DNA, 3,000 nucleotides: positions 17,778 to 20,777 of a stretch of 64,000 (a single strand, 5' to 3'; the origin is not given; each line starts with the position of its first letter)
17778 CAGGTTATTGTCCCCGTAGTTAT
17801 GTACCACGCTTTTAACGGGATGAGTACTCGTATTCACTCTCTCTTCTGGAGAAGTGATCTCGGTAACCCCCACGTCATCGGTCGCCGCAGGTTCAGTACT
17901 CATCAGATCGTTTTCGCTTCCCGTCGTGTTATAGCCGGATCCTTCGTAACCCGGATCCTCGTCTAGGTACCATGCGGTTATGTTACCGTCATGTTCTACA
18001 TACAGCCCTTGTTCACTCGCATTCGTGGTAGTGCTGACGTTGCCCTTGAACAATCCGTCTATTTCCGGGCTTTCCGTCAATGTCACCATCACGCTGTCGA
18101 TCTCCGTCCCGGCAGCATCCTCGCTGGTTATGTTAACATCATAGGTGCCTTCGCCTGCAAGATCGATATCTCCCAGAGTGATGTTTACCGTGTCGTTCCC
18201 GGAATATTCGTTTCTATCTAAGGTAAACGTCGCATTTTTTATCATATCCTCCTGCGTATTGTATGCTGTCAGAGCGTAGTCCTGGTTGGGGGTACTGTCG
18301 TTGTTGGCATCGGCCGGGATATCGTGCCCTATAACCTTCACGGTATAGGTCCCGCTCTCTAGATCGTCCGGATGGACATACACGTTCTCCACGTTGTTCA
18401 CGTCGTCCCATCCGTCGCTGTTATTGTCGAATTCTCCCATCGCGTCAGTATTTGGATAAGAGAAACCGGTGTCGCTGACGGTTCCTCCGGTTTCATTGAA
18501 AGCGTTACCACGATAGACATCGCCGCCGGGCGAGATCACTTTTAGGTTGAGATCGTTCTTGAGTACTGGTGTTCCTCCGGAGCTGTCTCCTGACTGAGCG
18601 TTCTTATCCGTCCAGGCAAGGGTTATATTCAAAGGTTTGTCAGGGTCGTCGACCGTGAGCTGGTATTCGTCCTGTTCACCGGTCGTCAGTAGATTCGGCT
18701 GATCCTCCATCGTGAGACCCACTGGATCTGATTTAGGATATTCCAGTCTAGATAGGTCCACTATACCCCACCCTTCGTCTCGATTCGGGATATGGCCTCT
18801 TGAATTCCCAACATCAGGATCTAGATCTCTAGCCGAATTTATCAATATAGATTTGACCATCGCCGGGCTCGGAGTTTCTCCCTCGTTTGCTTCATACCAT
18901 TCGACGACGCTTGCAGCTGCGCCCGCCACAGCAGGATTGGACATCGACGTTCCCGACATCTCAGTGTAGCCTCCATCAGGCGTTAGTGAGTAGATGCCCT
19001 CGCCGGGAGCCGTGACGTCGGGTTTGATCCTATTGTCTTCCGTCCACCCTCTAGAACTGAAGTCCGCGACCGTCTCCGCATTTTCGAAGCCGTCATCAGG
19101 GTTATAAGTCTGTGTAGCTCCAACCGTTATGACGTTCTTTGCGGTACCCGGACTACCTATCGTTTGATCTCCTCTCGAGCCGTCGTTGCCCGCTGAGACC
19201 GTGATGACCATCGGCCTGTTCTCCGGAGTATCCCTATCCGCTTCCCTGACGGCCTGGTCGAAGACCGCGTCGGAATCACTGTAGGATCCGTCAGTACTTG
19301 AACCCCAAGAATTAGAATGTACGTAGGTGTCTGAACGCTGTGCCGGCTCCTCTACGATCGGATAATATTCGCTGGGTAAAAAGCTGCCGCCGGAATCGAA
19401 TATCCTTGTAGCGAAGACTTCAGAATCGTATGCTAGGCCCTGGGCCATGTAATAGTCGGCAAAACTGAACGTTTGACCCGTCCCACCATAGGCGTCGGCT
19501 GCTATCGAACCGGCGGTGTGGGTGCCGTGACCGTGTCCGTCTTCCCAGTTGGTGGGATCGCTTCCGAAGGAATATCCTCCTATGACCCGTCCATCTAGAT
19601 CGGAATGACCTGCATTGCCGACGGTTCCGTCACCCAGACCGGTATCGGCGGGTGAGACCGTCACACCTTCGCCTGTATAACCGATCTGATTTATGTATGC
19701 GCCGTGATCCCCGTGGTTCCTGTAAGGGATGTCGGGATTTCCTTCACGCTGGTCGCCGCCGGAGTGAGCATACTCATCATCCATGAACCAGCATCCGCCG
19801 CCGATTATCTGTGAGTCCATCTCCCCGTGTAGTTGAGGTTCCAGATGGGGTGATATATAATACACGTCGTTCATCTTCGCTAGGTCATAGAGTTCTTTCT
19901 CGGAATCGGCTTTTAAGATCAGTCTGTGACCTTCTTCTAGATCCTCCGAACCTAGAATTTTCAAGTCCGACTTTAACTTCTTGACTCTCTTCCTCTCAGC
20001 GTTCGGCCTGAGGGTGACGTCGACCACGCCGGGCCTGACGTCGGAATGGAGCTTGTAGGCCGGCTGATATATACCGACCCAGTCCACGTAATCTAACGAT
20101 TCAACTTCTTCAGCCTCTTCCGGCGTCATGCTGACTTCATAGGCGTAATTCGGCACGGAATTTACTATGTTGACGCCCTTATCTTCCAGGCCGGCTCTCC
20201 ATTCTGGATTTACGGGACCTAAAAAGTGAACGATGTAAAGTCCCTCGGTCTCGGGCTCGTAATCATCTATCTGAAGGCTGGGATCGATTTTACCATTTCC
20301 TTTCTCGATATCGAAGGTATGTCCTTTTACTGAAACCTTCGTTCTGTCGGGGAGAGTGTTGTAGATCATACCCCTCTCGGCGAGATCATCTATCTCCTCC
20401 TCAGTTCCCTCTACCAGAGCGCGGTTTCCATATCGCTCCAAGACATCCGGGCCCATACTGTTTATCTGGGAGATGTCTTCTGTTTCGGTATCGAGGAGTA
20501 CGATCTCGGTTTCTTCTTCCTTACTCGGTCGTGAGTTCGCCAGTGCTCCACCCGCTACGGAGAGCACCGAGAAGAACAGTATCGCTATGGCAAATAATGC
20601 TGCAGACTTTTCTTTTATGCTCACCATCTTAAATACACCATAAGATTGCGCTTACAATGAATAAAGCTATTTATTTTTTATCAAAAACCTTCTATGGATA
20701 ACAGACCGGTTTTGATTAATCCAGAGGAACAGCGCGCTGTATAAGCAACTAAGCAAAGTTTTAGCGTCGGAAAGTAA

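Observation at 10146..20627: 3493-aa S8-protease-headed giant surface protein with a TM anchor and a repetitive polyacidic cytoplasmic tail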

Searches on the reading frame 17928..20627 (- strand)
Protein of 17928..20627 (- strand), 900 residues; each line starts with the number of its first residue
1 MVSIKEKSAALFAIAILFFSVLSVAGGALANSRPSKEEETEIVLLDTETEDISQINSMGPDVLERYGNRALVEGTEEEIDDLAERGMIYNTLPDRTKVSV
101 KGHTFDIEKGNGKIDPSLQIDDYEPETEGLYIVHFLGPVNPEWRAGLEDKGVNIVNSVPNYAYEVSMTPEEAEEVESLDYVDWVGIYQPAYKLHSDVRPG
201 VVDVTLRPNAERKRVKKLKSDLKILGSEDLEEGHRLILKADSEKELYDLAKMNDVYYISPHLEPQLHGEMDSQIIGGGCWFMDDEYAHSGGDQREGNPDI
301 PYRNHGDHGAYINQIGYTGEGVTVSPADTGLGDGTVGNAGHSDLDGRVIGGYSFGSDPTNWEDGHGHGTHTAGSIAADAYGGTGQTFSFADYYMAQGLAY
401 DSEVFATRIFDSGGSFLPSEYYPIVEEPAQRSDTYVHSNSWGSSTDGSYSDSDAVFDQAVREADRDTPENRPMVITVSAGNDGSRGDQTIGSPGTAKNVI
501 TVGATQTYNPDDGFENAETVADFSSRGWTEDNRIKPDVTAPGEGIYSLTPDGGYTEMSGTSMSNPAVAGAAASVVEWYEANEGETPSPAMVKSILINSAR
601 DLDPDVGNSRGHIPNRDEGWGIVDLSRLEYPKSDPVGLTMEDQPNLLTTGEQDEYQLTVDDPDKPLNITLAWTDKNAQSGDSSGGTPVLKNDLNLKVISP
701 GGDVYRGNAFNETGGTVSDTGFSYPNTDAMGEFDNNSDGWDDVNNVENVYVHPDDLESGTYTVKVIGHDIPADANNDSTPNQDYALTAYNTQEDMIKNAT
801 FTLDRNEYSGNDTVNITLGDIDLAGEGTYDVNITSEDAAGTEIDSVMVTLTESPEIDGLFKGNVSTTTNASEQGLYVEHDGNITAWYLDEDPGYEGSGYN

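Call 19: find_homologous_proteins(query=window:17928-20627:-, max_evalue=0.00001)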
Query window:17928-20627:- (900 aa): 580 proteins with E <= 0.00001 among 8000 candidates; the best 120 are listed.
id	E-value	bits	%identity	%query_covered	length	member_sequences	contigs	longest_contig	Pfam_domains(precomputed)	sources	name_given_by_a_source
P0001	1.1e-291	989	57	88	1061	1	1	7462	PF00082.28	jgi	-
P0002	1.6e-285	968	56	88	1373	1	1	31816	PF00082.28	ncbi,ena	-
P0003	3.9e-268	911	54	88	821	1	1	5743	PF00082.28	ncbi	ncbi:MAG: S8 family serine peptidase, partial [Candidatus Natronoplasma sp.]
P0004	1.8e-255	869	53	87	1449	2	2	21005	PF07495.20,PF27332.1,PF13750.13,PF24421.2,PF23608.2,PF09136.17,PF00041.28,PF00082.28,PF19077.7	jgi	-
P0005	5.7e-255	867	53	87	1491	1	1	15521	PF07495.20,PF17957.8,PF13750.13,PF24421.2,PF09136.17,PF00041.28,PF00082.28,PF19077.7,PF20164.5,PF18911.7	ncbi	ncbi:MAG: S8 family serine peptidase [Candidatus Thermoplasmatota archaeon]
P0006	3.8e-245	835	51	86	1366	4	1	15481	PF00082.28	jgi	-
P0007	1.9e-243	829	52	87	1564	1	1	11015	PF04513.18,PF12325.14,PF09136.17,PF00082.28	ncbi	-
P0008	1.7e-242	826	52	88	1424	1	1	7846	PF07705.18,PF00082.28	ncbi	-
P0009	5.9e-241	821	53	84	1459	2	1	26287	PF07495.20,PF27332.1,PF17957.8,PF13750.13,PF00082.28,PF18911.7,PF24421.2,PF17996.8,PF23608.2,PF09136.17,PF00041.28,PF19077.7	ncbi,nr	ncbi:MAG: S8 family serine peptidase [Candidatus Thermoplasmatota archaeon]|nr:S8 family serine pept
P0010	8.4e-241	820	50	89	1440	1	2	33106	PF07495.20,PF27332.1,PF17957.8,PF13750.13,PF00082.28,PF11008.15,PF24421.2,PF23608.2,PF09136.17,PF00041.28,PF19077.7,PF20164.5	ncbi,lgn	ncbi:MAG: S8 family serine peptidase [Candidatus Natronoplasma sp.]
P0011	1.5e-238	813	51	87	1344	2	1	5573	PF00082.28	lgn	-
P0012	4.2e-237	808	52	84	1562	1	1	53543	PF25994.1,PF00082.28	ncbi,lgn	-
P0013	1.1e-230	787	50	88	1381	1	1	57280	PF00082.28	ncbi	ncbi:MAG: S8 family serine peptidase [Candidatus Saliniplasma sp.]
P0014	4.7e-229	781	49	90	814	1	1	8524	PF00082.28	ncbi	ncbi:MAG: S8 family serine peptidase, partial [Candidatus Natronoplasma sp.]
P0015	1.0e-227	777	49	87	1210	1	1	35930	PF00082.28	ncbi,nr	ncbi:MAG: S8 family serine peptidase [Candidatus Thermoplasmatota archaeon]|nr:S8 family serine pept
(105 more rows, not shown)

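Call 22: search_solved_structures(query=window:17928-20627:-, max_evalue=0.00001, show_alignments=2)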
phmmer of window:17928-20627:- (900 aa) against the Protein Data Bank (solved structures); distinct sequences matched with E-value up to 0.00001: 103 (the best 60 are shown).
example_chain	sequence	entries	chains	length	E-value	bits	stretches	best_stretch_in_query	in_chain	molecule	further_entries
1wmd_A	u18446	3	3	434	5.7e-52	180.4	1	315-773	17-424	protease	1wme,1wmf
5fax_A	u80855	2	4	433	3.7e-51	177.7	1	313-773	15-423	Subtilase SubHal from Bacillus halmapalus | Enzyme subtilase SubHal from Bacillus halmapalus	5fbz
3afg_A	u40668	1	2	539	3.1e-24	88.6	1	314-605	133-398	Subtilisin-like serine protease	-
9ues_B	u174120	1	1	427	4.8e-24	88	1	314-605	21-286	Subtilisin-like serine protease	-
1bh6_A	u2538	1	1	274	2.1e-15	59.3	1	313-579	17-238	SUBTILISIN DY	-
1ea7_A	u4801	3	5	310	7.2e-14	54.3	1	319-579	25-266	SERINE PROTEASE | 36KDA PROTEASE | Sphericase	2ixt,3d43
2gko_A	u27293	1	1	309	6.1e-13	51.2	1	319-598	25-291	microbial serine proteinases; subtilisin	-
3qtl_A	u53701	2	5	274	8.5e-13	50.7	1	314-576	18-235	Subtilisin-like serin protease | KerA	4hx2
4gi3_A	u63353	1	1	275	8.6e-13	50.7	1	314-576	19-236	KerA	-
2xrm_A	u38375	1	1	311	9.6e-13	50.6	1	338-579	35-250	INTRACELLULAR SUBTILISIN PROTEASE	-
2x8j_A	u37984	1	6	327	1.1e-12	50.3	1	338-579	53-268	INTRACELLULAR SUBTILISIN PROTEASE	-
2wv7_A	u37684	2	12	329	1.2e-12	50.3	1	338-579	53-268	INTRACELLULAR SUBTILISIN PROTEASE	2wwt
1c3l_A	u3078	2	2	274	1.2e-12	50.2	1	314-576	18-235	SUBTILISIN-CARLSBERG | Subtilisin Carlsberg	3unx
1af4_A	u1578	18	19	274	2.7e-12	49.1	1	314-576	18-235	SUBTILISIN CARLSBERG | SUBTILISIN CARLSBERG, TYPE VIII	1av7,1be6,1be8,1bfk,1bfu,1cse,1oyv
1yu6_A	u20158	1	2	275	2.8e-12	49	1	314-576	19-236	Subtilisin Carlsberg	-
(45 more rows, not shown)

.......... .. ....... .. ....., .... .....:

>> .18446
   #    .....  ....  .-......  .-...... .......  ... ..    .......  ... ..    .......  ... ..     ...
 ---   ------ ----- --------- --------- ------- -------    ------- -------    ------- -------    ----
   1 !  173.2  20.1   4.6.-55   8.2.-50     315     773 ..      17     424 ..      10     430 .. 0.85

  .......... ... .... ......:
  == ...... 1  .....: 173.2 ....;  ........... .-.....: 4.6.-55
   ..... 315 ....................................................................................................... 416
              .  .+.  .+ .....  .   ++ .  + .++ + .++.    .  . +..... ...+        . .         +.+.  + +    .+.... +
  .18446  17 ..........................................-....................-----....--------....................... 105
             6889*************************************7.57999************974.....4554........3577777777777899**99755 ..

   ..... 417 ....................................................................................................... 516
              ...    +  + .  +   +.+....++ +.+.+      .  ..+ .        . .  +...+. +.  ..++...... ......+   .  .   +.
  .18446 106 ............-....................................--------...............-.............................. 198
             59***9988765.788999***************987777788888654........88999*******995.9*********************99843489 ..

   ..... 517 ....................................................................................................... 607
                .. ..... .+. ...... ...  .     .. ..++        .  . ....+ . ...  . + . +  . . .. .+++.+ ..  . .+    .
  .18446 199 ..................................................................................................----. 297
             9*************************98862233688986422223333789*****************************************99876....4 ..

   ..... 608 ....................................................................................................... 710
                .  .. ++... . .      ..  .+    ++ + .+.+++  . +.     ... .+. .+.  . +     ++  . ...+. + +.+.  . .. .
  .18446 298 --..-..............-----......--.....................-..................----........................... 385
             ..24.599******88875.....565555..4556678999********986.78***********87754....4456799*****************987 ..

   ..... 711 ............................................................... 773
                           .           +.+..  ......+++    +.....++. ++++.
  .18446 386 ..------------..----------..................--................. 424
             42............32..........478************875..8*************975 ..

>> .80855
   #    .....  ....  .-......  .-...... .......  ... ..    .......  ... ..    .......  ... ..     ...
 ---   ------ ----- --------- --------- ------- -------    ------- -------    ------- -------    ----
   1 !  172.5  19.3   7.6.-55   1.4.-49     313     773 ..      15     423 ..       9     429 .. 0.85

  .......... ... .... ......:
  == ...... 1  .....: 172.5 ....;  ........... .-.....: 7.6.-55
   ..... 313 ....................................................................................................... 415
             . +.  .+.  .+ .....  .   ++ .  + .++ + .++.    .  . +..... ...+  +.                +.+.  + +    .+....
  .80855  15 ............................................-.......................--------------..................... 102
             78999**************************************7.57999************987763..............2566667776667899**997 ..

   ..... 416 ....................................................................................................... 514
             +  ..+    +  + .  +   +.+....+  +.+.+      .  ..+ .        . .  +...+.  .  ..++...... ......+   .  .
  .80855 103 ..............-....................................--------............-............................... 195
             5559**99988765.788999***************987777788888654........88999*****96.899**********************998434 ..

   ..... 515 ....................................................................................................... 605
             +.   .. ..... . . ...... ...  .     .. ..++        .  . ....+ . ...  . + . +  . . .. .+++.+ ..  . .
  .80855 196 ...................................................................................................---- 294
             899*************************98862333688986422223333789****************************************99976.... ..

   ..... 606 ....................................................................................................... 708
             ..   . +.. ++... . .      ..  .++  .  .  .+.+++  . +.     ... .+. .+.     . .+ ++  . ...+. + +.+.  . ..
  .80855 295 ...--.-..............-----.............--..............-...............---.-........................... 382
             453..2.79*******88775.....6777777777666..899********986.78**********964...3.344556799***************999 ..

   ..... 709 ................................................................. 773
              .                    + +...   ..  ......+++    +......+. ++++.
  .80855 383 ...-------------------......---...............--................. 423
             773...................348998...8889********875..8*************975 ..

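Call 27: find_related_loci(query=window:17928-20627:-, collection=genome_contigs, flank=10000)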
Query window:17928-20627:- (900 aa) in genome_contigs; peptide patterns used: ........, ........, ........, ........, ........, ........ (x = any residue, [..] = any of these).
18 stretches matched a pattern; 1 encode a relative of the query (tblastn E <= 1e-3); 1 distinct loci.
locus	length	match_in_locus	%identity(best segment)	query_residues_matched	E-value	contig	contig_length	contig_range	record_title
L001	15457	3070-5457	64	4-793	0e+0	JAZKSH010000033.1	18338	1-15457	MAG: Thermoplasmatota archaeon isolate NA-30cm_bin.11 NODE_324_length_18338_cov_8.775420, whole genome shotgun sequence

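Call 67: predict_structure(alignment_id=A2)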
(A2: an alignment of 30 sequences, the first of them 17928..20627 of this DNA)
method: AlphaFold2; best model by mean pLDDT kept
length: 900 residues; sequences in the alignment: 30
mean_pLDDT: 80.3   pTM: 0.64
mean pLDDT of the five models: 80.3, 79.8, 79.4, 78.0, 76.5
residues with pLDDT >= 90: 404; 70-90: 313; 50-70: 61; < 50: 122
segments of 3 or more residues with pLDDT < 50: 1-3, 26-37, 262-267, 799-809, 811-900
pLDDT, mean of each block of 10 residues (from residue 1): 55 76 52 46 83 82 87 90 87 86 86 87 90 90 88 85 93 93 94 88 82 69 73 78 90 88 51 91 71 74 89 95 95 82 87 90 92 94 81 91 95 88 91 92 87 92 65 90 87 95 92 87 92 95 91 87 97 97 93 97 80 92 94 91 86 93 95 87 82 95 96 86 95 92 96 94 93 69 93 61 44 41 40 38 40 32 28 30 28 29
secondary structure, 60 per line:
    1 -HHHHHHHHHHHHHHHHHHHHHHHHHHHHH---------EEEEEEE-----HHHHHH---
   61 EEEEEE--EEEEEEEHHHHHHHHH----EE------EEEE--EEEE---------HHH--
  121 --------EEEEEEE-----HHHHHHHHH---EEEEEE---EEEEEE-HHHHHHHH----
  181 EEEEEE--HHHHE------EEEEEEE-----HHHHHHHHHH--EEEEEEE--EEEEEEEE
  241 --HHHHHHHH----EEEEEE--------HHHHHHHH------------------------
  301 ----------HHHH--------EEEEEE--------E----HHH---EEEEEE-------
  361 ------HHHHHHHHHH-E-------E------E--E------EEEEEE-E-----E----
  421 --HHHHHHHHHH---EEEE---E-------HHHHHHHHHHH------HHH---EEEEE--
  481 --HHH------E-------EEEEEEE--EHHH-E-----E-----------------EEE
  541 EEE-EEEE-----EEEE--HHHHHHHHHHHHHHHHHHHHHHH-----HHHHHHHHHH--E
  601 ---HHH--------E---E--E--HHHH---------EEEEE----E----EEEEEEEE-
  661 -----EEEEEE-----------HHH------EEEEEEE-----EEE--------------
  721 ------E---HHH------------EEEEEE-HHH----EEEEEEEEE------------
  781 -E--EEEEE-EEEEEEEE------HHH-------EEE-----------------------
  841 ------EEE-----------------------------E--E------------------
elements in order (helices of 4 or more, strands of 3 or more residues): H2-30 E40-46 H52-57 E61-66 E69-75 H76-84 E97-100 E103-106 E129-135 H141-149 E153-158 E162-167 H169-176 E181-186 H189-192 E200-206 H212-221 E224-230 E233-240 H243-250 E255-260 H269-276 H311-314 E323-328 E348-353 H367-376 E403-408 H423-432 E436-439 H451-461 E474-478 E500-506 E538-543 E545-548 E554-557 H560-582 H588-597 H625-628 E638-642 E652-659 E666-671 E692-698 E704-706 E746-751 E760-768 E785-789 E791-798 E815-817 E847-849

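Call 68: find_encoding_contigs(protein=P0012, flank=10000, max_places=2)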
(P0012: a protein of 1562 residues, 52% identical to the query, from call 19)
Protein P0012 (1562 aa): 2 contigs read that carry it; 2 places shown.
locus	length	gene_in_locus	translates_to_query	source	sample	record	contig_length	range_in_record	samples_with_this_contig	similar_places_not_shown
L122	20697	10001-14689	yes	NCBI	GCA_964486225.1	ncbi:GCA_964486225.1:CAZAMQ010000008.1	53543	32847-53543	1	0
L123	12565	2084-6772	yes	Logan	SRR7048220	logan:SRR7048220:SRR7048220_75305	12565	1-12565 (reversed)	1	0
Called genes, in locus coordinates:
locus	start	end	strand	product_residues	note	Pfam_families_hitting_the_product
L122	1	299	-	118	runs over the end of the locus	PF14489:QueF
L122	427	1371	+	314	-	PF00696:AA_kinase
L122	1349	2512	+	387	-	PF01053:Cys_Met_Meta_PP (faint), PF00155:Aminotran_1_2, PF00266:Aminotran_5 (faint), PF01041:DegT_DnrJ_EryC1 (weak)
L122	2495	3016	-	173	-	PF01613:Flavin_Reduct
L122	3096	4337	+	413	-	PF13393:tRNA-synt_His, PF00587:tRNA-synt_2b, PF03129:HGTP_anticodon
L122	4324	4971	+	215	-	PF09858:DUF2085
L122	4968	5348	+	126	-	PF01201:Ribosomal_S8e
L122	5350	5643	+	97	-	PF01922:SRP19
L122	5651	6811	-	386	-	PF12928:tRNA_int_end_N2 (faint), PF02778:tRNA_int_endo_N, PF01974:tRNA_int_endo, PF02778:tRNA_int_endo_N, PF01974:tRNA_int_endo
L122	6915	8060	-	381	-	PF02163:Peptidase_M50, PF00571:CBS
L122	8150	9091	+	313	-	PF02463:SMC_N (faint), PF00005:ABC_tran, PF13304:AAA_21, PF13732:DrrA1-3_C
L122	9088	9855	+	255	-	PF12698:ABC2_membrane_3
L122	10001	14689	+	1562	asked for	PF00082:Peptidase_S8, PF25994:HH_AprE (weak)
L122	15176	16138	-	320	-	PF01012:ETF, PF00766:ETF_alpha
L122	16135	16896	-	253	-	PF01012:ETF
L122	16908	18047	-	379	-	PF02771:Acyl-CoA_dh_N, PF02770:Acyl-CoA_dh_M, PF00441:Acyl-CoA_dh_1, PF08028:Acyl-CoA_dh_2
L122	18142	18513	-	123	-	-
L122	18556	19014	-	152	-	PF01144:CoA_trans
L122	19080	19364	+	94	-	-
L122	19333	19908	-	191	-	PF01144:CoA_trans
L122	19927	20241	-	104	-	PF01144:CoA_trans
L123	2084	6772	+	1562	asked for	PF00082:Peptidase_S8, PF25994:HH_AprE (weak)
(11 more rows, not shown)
